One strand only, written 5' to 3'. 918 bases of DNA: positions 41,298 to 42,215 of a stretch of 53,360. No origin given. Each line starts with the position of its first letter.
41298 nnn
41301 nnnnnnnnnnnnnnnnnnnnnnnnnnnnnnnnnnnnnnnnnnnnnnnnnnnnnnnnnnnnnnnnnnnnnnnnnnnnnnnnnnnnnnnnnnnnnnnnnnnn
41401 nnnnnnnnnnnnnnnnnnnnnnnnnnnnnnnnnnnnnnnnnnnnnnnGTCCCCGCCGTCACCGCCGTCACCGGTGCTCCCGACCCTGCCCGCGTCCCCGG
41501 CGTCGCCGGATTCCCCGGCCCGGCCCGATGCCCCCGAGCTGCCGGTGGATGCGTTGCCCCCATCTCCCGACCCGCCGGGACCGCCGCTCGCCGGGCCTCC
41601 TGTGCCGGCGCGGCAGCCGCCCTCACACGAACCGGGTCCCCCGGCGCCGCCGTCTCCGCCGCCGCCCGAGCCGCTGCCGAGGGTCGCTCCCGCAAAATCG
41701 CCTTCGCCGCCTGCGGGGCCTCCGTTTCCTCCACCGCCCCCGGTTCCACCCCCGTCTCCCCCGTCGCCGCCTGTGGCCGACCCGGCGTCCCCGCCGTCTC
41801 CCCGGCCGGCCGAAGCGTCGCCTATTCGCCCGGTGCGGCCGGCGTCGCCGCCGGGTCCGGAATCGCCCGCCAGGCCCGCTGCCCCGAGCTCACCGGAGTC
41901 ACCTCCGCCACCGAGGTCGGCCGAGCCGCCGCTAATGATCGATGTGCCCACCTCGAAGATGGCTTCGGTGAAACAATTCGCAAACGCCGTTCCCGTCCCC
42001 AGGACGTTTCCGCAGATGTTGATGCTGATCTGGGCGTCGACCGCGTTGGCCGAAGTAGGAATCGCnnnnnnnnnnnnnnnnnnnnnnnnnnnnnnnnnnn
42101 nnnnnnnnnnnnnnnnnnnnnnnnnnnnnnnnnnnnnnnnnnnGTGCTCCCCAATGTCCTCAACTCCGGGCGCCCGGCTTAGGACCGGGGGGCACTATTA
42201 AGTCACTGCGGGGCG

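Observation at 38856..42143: Five-module poly-chaplin, glycine-rich secreted protein wedged between ask and asd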

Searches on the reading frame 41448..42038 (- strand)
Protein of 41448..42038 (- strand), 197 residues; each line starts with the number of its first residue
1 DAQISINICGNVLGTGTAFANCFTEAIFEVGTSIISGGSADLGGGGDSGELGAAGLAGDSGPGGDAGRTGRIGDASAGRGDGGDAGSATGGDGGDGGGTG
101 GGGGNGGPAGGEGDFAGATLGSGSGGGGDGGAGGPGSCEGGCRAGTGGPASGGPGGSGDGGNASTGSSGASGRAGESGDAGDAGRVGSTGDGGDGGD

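Call 21: search_protein_representatives(alignment_id=A1)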
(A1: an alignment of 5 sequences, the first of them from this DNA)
Query: 5 sequences, 214 profile positions. Proteins with E-value up to 0.001 (for the whole library): 24; up to 1e-10: 2; up to 1e-30: 0. The best 24 are listed.
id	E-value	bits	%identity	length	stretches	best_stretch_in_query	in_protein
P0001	3.0e-14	69.6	-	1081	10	45-89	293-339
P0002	2.6e-13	66.6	-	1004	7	36-105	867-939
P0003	3.3e-10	56.5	-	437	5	12-61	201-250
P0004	1.4e-06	44.6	-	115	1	14-109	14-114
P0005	2.5e-06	43.8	-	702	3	17-93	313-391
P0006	5.6e-06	42.6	-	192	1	55-181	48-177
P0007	1.0e-05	41.8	-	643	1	73-213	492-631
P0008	3.0e-05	40.2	-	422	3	48-103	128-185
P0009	3.5e-05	40.0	-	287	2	12-130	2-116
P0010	3.8e-05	39.9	-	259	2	38-104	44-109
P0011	1.0e-04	38.5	-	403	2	32-104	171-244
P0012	1.6e-04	37.8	-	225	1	68-199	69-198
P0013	1.8e-04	37.7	-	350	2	16-93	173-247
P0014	2.0e-04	37.6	-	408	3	52-95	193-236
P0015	2.1e-04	37.5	-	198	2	34-93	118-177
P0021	4.9e-04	36.3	-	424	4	12-66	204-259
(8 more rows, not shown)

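Call 25: search_protein_families(library=pfam, proteins=[P0003, P0021], max_evalue=0.01)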
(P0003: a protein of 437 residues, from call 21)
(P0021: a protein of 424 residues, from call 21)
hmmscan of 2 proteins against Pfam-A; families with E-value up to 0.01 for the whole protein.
P0003 (437 aa): 1 family
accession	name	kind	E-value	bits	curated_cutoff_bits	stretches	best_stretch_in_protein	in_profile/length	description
PF03777.18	ChpA-C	-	7.6e-44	147.8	21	5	187-225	14-52/57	ChpA-C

P0021 (424 aa): 1 family
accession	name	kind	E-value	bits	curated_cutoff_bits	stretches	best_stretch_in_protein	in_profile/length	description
PF03777.18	ChpA-C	-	5e-39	132.4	21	4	191-233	15-57/57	ChpA-C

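Call 59: search_protein_families(library=ncbifam, proteins=[P0003], max_evalue=10)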
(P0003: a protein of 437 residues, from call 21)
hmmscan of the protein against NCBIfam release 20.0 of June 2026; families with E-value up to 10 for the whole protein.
P0003 (437 aa): 1 family
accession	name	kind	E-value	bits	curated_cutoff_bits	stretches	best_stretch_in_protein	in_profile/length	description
TIGR02811.1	formate_TAT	hypoth_equivalog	2.3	8.6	48.45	1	70-109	18-55/66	formate dehydrogenase region TAT target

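Call 70: find_encoding_contigs(protein=P0003, flank=4000, max_places=2)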
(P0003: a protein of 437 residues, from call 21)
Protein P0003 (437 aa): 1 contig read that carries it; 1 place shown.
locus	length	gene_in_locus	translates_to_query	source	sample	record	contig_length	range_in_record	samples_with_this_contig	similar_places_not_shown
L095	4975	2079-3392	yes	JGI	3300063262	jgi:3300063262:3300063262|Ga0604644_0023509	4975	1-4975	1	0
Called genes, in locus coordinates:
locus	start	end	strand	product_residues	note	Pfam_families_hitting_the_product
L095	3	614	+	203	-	?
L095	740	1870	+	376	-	-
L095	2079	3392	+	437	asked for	PF03777:ChpA-C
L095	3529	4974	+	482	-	?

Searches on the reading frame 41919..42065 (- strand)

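Call 7: search_protein_families(library=pfam, proteins=[window:41919-42065:-], max_evalue=10)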
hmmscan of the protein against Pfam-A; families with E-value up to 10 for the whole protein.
seq(49 aa): 1 family
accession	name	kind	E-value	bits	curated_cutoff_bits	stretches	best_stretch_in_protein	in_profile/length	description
PF06598.16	Chlorovi_GP_rpt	-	0.036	14.6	27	1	12-26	19-33/34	Chlorovirus glycoprotein repeat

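Call 59: search_protein_families(library=ncbifam, proteins=[window:41919-42065:-], max_evalue=10)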
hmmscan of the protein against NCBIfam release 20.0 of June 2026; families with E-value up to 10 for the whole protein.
seq(49 aa): 0 families
